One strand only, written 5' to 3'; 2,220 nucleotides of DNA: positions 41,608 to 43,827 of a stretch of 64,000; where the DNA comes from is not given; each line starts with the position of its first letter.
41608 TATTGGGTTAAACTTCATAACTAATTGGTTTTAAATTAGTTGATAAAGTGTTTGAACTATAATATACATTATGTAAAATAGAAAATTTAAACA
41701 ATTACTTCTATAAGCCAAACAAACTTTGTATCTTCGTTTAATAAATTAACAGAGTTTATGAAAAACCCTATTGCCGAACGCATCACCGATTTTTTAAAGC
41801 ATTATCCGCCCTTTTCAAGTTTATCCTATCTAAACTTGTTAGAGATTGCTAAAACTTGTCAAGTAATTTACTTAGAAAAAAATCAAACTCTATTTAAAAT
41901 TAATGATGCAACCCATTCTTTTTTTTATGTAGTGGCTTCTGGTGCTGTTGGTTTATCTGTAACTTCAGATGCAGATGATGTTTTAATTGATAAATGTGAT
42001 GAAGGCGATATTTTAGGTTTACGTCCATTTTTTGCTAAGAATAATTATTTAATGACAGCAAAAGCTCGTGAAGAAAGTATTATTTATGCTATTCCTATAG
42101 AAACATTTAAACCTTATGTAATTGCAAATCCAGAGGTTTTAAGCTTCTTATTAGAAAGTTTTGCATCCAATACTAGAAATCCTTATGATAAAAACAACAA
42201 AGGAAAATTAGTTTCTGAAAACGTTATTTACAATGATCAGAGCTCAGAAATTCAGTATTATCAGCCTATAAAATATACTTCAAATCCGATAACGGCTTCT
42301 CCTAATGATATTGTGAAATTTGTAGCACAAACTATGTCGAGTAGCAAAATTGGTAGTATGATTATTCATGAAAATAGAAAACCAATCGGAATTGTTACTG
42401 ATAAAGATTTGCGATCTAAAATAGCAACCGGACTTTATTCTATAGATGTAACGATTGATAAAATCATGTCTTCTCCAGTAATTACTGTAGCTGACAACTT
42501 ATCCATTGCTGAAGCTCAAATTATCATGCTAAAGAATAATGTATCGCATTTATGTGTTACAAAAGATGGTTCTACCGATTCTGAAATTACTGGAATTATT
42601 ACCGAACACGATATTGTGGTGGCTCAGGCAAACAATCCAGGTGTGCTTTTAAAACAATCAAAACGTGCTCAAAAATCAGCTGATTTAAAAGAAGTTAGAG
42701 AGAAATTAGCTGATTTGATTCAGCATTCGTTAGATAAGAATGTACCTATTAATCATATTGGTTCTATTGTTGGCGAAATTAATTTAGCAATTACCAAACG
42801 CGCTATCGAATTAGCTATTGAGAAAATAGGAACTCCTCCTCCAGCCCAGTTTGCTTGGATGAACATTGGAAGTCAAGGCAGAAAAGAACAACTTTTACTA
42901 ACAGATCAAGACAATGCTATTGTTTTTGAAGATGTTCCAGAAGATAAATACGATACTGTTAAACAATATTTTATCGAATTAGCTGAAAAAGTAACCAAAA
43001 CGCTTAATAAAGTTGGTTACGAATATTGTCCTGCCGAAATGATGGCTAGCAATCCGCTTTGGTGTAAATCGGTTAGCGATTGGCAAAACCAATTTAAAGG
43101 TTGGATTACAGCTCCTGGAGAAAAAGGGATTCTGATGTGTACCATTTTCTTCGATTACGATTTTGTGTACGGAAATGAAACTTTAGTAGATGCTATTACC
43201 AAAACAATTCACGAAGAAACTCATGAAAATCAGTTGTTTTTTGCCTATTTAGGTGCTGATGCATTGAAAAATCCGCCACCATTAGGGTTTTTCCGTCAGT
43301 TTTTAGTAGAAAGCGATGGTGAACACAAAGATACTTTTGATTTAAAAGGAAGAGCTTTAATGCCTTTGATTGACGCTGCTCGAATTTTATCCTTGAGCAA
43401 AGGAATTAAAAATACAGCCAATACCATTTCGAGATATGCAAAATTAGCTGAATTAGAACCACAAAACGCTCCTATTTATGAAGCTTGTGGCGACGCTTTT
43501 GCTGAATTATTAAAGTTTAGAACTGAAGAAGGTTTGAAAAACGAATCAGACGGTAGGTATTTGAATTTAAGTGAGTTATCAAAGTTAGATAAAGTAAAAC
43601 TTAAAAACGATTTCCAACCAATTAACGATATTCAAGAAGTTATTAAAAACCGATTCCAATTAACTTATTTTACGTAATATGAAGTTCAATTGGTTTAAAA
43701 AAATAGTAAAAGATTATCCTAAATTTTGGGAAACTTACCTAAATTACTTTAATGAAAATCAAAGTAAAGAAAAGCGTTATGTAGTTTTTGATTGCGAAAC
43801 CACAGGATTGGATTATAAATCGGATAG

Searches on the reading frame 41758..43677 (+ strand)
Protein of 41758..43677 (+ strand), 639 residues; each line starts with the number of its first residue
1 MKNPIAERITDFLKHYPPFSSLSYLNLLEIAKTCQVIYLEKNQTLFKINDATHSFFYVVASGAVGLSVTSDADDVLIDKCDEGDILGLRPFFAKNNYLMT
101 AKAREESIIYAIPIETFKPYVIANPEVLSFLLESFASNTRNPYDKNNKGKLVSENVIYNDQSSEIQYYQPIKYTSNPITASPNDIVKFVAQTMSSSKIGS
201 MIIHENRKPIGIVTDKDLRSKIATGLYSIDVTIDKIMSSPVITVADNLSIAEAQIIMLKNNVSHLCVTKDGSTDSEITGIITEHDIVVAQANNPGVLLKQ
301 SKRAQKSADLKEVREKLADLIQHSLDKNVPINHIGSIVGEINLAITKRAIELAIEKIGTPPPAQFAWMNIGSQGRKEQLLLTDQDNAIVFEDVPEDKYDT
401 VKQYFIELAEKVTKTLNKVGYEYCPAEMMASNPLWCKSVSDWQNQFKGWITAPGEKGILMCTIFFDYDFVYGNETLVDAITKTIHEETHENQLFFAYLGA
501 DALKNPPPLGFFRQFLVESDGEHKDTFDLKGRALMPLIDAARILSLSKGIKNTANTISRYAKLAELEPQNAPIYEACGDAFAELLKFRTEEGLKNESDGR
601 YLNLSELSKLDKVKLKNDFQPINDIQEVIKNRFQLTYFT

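Call 19: find_related_loci(query=window:41758-43677:+, collection=genome_contigs, flank=10000)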
Query window:41758-43677:+ (639 aa) in genome_contigs; peptide patterns used: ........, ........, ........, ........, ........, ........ (x = any residue, [..] = any of these).
211 stretches matched a pattern; 172 encode a relative of the query (tblastn E <= 1e-3); the best 80 are kept; 80 distinct loci.
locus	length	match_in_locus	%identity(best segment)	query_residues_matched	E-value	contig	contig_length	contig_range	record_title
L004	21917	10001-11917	100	1-639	0e+0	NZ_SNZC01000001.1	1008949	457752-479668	Flavobacterium cheniae strain DSM 22462 Ga0215695_101, whole genome shotgun sequence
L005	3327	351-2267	98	1-639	0e+0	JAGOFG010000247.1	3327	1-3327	MAG: Flavobacterium sp. isolate Go_SlPrim_bin_58 Go_SlPrim_64083_length_3327_cov_31.387187, whole genome shotgun sequenc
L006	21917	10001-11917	93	1-639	0e+0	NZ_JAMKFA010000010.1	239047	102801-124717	Flavobacterium odoriferum strain HXWNR29 contig10, whole genome shotgun sequence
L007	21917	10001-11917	93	1-639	0e+0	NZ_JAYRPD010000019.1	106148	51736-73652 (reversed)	MAG: Flavobacterium sp. isolate XM1_ASGE1bin.32 k141_106072, whole genome shotgun sequence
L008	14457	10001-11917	93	1-639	0e+0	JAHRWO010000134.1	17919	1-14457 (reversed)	MAG: Flavobacterium sp. isolate DF_1_1.41 k141_176202, whole genome shotgun sequence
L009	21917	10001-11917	92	1-639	0e+0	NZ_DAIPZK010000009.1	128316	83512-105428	MAG: Flavobacterium sp. isolate CTOTU10713 NODE_51_length_128316_cov_78.276655, whole genome shotgun sequence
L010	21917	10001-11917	92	1-639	0e+0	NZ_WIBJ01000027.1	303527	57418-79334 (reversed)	Flavobacterium sp. LMO8 520, whole genome shotgun sequence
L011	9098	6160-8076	92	1-639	0e+0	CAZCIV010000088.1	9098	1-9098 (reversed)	MAG TPA_asm: uncultured Flavobacterium sp. isolate binchicken_co263_82 genome assembly, contig: NODE_7561_length_9098_co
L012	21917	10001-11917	91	1-639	0e+0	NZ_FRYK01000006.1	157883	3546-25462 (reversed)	Flavobacterium cucumis strain DSM 18830, whole genome shotgun sequence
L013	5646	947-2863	93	1-639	0e+0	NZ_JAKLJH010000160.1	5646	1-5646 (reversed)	MAG: Flavobacterium sp. isolate MAG.495 MAG.495-scaffold_5621, whole genome shotgun sequence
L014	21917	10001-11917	93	1-639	0e+0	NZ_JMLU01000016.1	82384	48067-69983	Flavobacterium sasangense DSM 21067 BP92DRAFT_scaffold00013.13_C, whole genome shotgun sequence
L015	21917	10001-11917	93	1-639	0e+0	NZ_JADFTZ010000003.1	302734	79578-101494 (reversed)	Flavobacterium proteolyticum strain 1Y8A NODE_3_length_302734_cov_66.678302, whole genome shotgun sequence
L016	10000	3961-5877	93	1-639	0e+0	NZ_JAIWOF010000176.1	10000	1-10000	MAG: Flavobacterium sp. isolate W57 contig-93_342.7, whole genome shotgun sequence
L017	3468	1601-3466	92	1-622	0e+0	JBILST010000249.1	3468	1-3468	MAG: Flavobacterium sp. isolate ME2018-07-03_3300044637_group8_bin20 Rohwer_bin916_scaffold_36771_c1, whole genome shotg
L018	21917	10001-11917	90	1-639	0e+0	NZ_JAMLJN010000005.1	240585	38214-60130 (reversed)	Flavobacterium fragile strain HXWNR69 Scaffold5, whole genome shotgun sequence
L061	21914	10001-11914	68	1-639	0e+0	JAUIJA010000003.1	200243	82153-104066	MAG: Bacteroidia bacterium isolate Co_bin.288 NODE_709_length_200243_cov_1.726294, whole genome shotgun sequence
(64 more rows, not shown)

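Call 84: search_protein_families(library=phrogs, max_evalue=0.01, proteins=[L061:4065-4373:+, L061:4385-4798:+, L061:5034-6089:+, L061:6086-6373:+, L061:8248-8931:+, L061:8947-9690:+])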
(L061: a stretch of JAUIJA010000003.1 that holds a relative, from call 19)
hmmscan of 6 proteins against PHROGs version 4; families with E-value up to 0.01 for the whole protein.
L061:4065-4373:+ (102 aa): 1 family
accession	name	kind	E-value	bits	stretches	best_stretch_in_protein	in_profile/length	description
phrog_15360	-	unknown function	0.0091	17.1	0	31-95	8-71/76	-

L061:4385-4798:+ (137 aa): 1 family
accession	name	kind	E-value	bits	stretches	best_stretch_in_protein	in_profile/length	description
phrog_1501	-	unknown function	3.7e-21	76.6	1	5-115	12-132/159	-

L061:5034-6089:+ (351 aa): 1 family
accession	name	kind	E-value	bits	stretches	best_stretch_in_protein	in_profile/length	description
phrog_3419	-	DNA, RNA and nucleotide metabolism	3.7e-08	34.2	1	105-224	107-230/289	rolling circle DNA replication initiation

L061:6086-6373:+ (95 aa): 12 families
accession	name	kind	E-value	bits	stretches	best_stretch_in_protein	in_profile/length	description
phrog_8048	-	DNA, RNA and nucleotide metabolism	1.2e-09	38.7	1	4-68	156-228/273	HNH endonuclease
phrog_7545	-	DNA, RNA and nucleotide metabolism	9.2e-06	26.9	1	35-68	101-135/160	HNH endonuclease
phrog_144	-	DNA, RNA and nucleotide metabolism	2.8e-05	24.9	1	5-75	65-142/175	HNH endonuclease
phrog_1271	-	DNA, RNA and nucleotide metabolism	3.4e-05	24.4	1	21-69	263-319/361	HNH endonuclease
phrog_119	-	DNA, RNA and nucleotide metabolism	0.0001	22.3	1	10-68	189-257/443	HNH endonuclease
phrog_10822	-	DNA, RNA and nucleotide metabolism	0.00042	21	1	10-59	86-141/245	HNH endonuclease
phrog_589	-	DNA, RNA and nucleotide metabolism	0.0012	19.7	1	7-63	74-136/179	HNH endonuclease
phrog_7785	-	DNA, RNA and nucleotide metabolism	0.0028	18.6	1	27-84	73-130/147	HNH endonuclease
phrog_22514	-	DNA, RNA and nucleotide metabolism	0.003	18.7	1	26-69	68-112/187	HNH endonuclease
phrog_959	-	DNA, RNA and nucleotide metabolism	0.0038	18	1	33-56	73-96/138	HNH endonuclease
phrog_333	-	DNA, RNA and nucleotide metabolism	0.0055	17.9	1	12-63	21-76/138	HNH endonuclease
phrog_15471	-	DNA, RNA and nucleotide metabolism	0.0062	17.4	1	31-68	44-83/183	HNH endonuclease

L061:8248-8931:+ (227 aa): 0 families

L061:8947-9690:+ (247 aa): 0 families

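Call 85: search_protein_families(library=pfam, max_evalue=0.01, proteins=[L061:4065-4373:+, L061:4385-4798:+, L061:5034-6089:+, L061:6086-6373:+, L061:8248-8931:+, L061:8947-9690:+])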
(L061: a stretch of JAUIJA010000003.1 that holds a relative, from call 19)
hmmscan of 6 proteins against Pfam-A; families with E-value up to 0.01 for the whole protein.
L061:4065-4373:+ (102 aa): 0 families

L061:4385-4798:+ (137 aa): 2 families
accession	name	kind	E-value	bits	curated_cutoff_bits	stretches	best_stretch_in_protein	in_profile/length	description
PF18925.5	DUF5675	-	2.7e-25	88.9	26.7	1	5-117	2-106/114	Family of unknown function (DUF5675)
PF20545.3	DUF6759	-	0.0024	18.4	27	1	73-113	51-93/94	Domain of unknown function (DUF6759)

L061:5034-6089:+ (351 aa): 3 families
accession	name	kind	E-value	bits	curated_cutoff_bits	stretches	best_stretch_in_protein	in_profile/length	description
PF23343.2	REP_ORF2-G2P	-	6.3e-10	39.7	27.8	1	105-252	3-97/99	Replication-associated protein ORF2/G2P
PF11726.14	YagK_YfjJ_C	-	0.0026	18.1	25.8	0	138-171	56-89/170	YagK/YfjJ C-terminal domain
PF14214.11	Helitron_like_N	-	0.0044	17.7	28.9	1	117-159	141-190/191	Helitron helicase-like domain at N-terminus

L061:6086-6373:+ (95 aa): 0 families

L061:8248-8931:+ (227 aa): 0 families

L061:8947-9690:+ (247 aa): 0 families
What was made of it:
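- A different Rep-bearing element without recognisable capsid genes sits at the same dif in L061 (calls 84, 85).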
